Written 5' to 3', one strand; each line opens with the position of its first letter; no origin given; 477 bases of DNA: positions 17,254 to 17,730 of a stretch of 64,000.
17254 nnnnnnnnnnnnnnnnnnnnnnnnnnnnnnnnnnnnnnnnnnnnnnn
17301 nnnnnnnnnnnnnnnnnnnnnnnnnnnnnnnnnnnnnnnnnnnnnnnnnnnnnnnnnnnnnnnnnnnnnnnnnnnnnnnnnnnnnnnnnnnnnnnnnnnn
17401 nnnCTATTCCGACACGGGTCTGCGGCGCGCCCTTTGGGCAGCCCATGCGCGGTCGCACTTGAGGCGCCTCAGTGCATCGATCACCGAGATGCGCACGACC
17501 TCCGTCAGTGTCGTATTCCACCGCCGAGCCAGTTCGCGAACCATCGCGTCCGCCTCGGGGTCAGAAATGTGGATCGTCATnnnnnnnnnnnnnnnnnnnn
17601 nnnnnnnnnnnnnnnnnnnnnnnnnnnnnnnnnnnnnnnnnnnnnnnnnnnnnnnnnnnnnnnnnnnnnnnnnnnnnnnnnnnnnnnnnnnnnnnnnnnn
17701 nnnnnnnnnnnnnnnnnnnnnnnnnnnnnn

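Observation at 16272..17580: RHH antitoxin-like ORF (PSK/Rv0623-like VapB family) in an operon with a compact 373-aa RecD/Dda-like helicase instead of a PIN toxin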

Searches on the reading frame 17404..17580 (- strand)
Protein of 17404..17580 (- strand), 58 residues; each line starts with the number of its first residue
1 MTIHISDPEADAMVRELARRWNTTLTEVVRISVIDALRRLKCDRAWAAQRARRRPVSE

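Call 3: search_protein_families(library=pfam, proteins=[window:17404-17580:-], max_evalue=1)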
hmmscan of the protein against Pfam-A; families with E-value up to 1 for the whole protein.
window:17404-17580:- (58 aa): 1 family
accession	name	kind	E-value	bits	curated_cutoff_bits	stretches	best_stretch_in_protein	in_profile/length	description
PF07704.17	PSK_trans_fac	-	3.6e-10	41.1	28.3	1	1-49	1-46/82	Rv0623-like transcription factor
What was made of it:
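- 17443..17580 (-): RHH ORF codons 1-46: the conserved ribbon-helix-helix DNA-binding half of a VapB (PF07704) antitoxin. PF07704 positions 1-46 of 82, E 3.6e-10 (call 3).
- On VapB antitoxin of a type II VapBC module (PF07704): PF07704 at 41.1 bits against a cut-off of 28.3, E 3.6e-10, profile positions 1-46 (call 3).
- Checked: The RHH scores above Pfam's gathering cut-off for PF07704 PSK_trans_fac (41.1 bits against 28.3, E 3.6e-10), but it matches profile positions 1-46 of 82 only (call 3).
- It is a significant PF07704 member (call 3).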

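Call 4: search_protein_families(library=ncbifam, proteins=[window:17404-17580:-], max_evalue=1)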
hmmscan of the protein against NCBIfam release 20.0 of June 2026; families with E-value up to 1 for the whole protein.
window:17404-17580:- (58 aa): 1 family
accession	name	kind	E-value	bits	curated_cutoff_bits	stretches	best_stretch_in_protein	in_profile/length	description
NF011453.0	PRK14873.1-3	equivalog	0.024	12.7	812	1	6-53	88-133/653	primosome assembly protein PriA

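Call 5: search_protein_families(library=padloc, proteins=[window:17404-17580:-], max_evalue=1)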
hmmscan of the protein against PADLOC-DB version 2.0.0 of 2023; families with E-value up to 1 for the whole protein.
window:17404-17580:- (58 aa): 0 families

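Call 6: search_protein_families(library=phrogs, proteins=[window:17404-17580:-], max_evalue=0.01)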
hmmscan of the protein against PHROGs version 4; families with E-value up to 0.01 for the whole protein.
window:17404-17580:- (58 aa): 0 families

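Call 11: find_homologous_proteins(query=window:17404-17580:-)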
Query window:17404-17580:- (58 aa): 3 proteins with E <= 0.001 among 8 candidates.
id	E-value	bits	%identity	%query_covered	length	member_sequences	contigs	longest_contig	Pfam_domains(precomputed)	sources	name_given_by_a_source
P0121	1.9e-29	117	100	100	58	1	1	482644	PF07704.18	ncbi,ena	-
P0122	1.3e-19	86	82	86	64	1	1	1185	PF07704.18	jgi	jgi:hypothetical protein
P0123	2.0e-15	73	72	79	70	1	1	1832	PF07704.18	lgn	-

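Call 12: find_encoding_contigs(protein=P0121, flank=10000, max_places=3)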
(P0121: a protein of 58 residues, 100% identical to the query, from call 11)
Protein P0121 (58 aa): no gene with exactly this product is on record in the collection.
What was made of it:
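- Tried and rejected: Window's own contig: an exact look-up of the window RHH found no gene on record (call 12).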

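Call 13: find_encoding_contigs(protein=P0122, flank=5000, max_places=3)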
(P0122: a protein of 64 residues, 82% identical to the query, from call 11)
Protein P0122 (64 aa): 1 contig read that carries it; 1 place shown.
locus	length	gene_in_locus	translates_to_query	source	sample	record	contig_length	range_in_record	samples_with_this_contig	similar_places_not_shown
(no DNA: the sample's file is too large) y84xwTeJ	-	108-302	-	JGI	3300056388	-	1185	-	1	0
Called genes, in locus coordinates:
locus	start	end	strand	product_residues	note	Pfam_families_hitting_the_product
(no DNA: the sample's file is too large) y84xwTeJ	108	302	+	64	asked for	PF07704:PSK_trans_fac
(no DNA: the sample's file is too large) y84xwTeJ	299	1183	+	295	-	?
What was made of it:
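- Tried and rejected: The P0122 contig had no retrievable DNA, so its downstream 295-aa partial gene is only presumed to be the helicase (call 13).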

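Call 14: find_encoding_contigs(protein=P0123, flank=5000, max_places=3)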
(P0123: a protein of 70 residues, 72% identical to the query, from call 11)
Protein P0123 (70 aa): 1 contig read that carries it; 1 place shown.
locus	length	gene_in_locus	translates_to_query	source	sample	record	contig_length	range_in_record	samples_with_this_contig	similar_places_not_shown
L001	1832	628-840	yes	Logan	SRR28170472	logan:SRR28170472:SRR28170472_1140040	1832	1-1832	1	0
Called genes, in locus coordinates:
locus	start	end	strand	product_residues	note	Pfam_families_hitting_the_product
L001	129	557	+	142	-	-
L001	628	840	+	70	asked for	PF07704:PSK_trans_fac (weak)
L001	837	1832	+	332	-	?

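Call 39: find_related_loci(query=A3, collection=metagenome_contigs, flank=2500)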
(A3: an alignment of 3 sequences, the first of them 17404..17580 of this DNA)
Query A3 (58 aa) in metagenome_contigs; peptide patterns used: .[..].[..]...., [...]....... (x = any residue, [..] = any of these).
235 stretches matched a pattern; 3 encode a relative of the query (tblastn E <= 1e-3); 3 distinct loci.
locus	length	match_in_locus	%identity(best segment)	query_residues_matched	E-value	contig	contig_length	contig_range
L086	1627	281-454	64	1-58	3e-23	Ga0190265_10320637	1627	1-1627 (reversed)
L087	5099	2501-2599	45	1-33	3e-8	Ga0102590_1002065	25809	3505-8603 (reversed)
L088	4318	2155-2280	45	1-42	6e-8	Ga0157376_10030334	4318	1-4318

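Call 54: search_solved_structures(query=window:17404-17580:-, max_evalue=10, show_alignments=2)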
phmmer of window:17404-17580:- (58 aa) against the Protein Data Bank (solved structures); distinct sequences matched with E-value up to 10: 9.
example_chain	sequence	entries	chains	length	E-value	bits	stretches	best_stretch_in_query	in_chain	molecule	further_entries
4xgq_B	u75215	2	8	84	0.0087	19.4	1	1-39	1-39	Antitoxin VapB30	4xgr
1lar_A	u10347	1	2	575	0.025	18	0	20-53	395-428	PROTEIN (LAR)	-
6kr4_A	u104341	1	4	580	0.025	18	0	20-53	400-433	Receptor-type tyrosine-protein phosphatase F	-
3sr9_A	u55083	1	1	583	0.059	16.8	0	19-53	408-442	Receptor-type tyrosine-protein phosphatase S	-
4bpc_A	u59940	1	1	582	0.077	16.5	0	19-53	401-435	RECEPTOR-TYPE TYROSINE-PROTEIN PHOSPHATASE S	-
2fh7_A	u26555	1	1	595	0.084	16.4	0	19-53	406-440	Receptor-type tyrosine-protein phosphatase S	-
4uz2_A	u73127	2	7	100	0.11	16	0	15-36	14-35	CELL WALL-BINDING ENDOPEPTIDASE-RELATED PROTEIN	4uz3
4cgb_A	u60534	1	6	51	0.62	13.6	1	9-52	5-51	ECHINODERM MICROTUBULE-ASSOCIATED PROTEIN-LIKE 2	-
4xcm_A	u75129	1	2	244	1.3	12.7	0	15-36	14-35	Cell wall-binding endopeptidase-related protein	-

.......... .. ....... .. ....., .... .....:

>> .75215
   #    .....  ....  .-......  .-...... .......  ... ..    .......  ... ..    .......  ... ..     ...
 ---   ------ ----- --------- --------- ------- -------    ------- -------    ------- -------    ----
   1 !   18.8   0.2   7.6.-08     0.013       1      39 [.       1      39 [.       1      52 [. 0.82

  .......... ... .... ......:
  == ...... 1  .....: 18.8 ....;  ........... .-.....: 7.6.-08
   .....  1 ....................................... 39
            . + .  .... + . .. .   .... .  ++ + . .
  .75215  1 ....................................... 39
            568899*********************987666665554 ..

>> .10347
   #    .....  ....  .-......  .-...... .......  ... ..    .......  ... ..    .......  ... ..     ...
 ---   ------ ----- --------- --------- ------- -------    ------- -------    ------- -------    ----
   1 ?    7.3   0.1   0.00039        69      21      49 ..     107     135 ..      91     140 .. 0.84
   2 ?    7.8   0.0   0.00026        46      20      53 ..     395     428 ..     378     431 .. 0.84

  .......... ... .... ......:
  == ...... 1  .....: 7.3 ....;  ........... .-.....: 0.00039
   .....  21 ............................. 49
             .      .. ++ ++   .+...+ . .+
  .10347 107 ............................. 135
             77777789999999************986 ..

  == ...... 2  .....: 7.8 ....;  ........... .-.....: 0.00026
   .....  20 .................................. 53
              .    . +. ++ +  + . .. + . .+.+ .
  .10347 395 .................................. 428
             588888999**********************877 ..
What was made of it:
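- On VapB antitoxin of a type II VapBC module (PF07704): VapB30 (4xgq_B) residues 1-39 align (call 54).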

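Call 62: find_encoding_contigs(protein=P0125, flank=3000, max_places=2)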
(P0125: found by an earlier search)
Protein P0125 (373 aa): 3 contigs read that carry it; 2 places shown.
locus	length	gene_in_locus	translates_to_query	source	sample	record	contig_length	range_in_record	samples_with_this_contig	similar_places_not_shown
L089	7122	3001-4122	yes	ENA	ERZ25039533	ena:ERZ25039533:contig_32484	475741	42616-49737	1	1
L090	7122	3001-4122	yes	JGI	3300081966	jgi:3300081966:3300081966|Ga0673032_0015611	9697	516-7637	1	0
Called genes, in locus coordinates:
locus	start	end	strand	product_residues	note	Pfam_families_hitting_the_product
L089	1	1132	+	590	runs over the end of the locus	PF02776:TPP_enzyme_N, PF00205:TPP_enzyme_M, PF02775:TPP_enzyme_C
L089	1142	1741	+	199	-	PF01842:ACT, PF22629:ACT_AHAS_ss, PF13710:ACT_5, PF10369:ALS_ss_C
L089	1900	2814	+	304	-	PF14240:YHYH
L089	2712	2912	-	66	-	-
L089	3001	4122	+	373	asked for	PF05970:PIF1, PF13245:AAA_19, PF13604:AAA_30, PF01443:Viral_helicase1 (faint), PF13538:UvrD_C_2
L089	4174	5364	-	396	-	PF11294:DUF3095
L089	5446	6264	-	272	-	PF03807:F420_oxidored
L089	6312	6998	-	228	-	PF02798:GST_N, PF13417:GST_N_3, PF13409:GST_N_2, PF13410:GST_C_2 (weak)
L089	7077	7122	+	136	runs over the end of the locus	PF04828:GFA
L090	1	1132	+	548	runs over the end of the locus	?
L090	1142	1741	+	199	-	PF01842:ACT, PF22629:ACT_AHAS_ss, PF13710:ACT_5, PF10369:ALS_ss_C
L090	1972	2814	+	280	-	PF14240:YHYH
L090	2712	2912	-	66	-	-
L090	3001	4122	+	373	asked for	PF05970:PIF1, PF13245:AAA_19, PF13604:AAA_30, PF01443:Viral_helicase1 (faint), PF13538:UvrD_C_2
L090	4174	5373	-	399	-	PF11294:DUF3095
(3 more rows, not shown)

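Call 63: find_encoding_contigs(protein=P0137, flank=3000, max_places=2)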
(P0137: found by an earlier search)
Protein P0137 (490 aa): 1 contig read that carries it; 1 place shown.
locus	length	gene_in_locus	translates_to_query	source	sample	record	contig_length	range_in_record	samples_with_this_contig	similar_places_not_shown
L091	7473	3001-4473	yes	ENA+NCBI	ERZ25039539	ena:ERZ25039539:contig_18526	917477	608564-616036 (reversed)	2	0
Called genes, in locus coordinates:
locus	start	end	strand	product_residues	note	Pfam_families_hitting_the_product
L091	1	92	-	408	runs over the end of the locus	PF08448:PAS_4 (weak), PF12860:PAS_7, PF00990:GGDEF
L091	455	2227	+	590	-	PF02776:TPP_enzyme_N, PF00205:TPP_enzyme_M, PF02775:TPP_enzyme_C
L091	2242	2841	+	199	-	PF01842:ACT, PF22629:ACT_AHAS_ss, PF13710:ACT_5, PF10369:ALS_ss_C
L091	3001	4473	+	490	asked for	PF05970:PIF1, PF13245:AAA_19, PF13604:AAA_30, PF01443:Viral_helicase1 (faint)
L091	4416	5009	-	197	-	-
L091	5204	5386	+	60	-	PF13538:UvrD_C_2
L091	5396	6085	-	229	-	PF02798:GST_N, PF13417:GST_N_3, PF13409:GST_N_2, PF13410:GST_C_2 (faint)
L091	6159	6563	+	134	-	PF04828:GFA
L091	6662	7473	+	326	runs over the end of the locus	PF18306:LDcluster4, PF03641:Lysine_decarbox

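Call 73: predict_structure(alignment_id=A3)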
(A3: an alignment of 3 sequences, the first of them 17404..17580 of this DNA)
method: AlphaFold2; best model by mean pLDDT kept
length: 58 residues; sequences in the alignment: 3
mean_pLDDT: 81.7   pTM: 0.45
mean pLDDT of the five models: 81.7, 74.5, 66.5, 66.4, 65.2
residues with pLDDT >= 90: 10; 70-90: 39; 50-70: 8; < 50: 1
segments of 3 or more residues with pLDDT < 50: none
pLDDT, mean of each block of 10 residues (from residue 1): 73 89 90 89 81 65
secondary structure, 60 per line:
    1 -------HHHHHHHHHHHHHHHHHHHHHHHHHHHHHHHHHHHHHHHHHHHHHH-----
elements in order: H8-53
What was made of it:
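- Tried and rejected: RHH structure: AlphaFold2 on the RHH monomer with a 3-sequence alignment gave one long helix (call 73).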
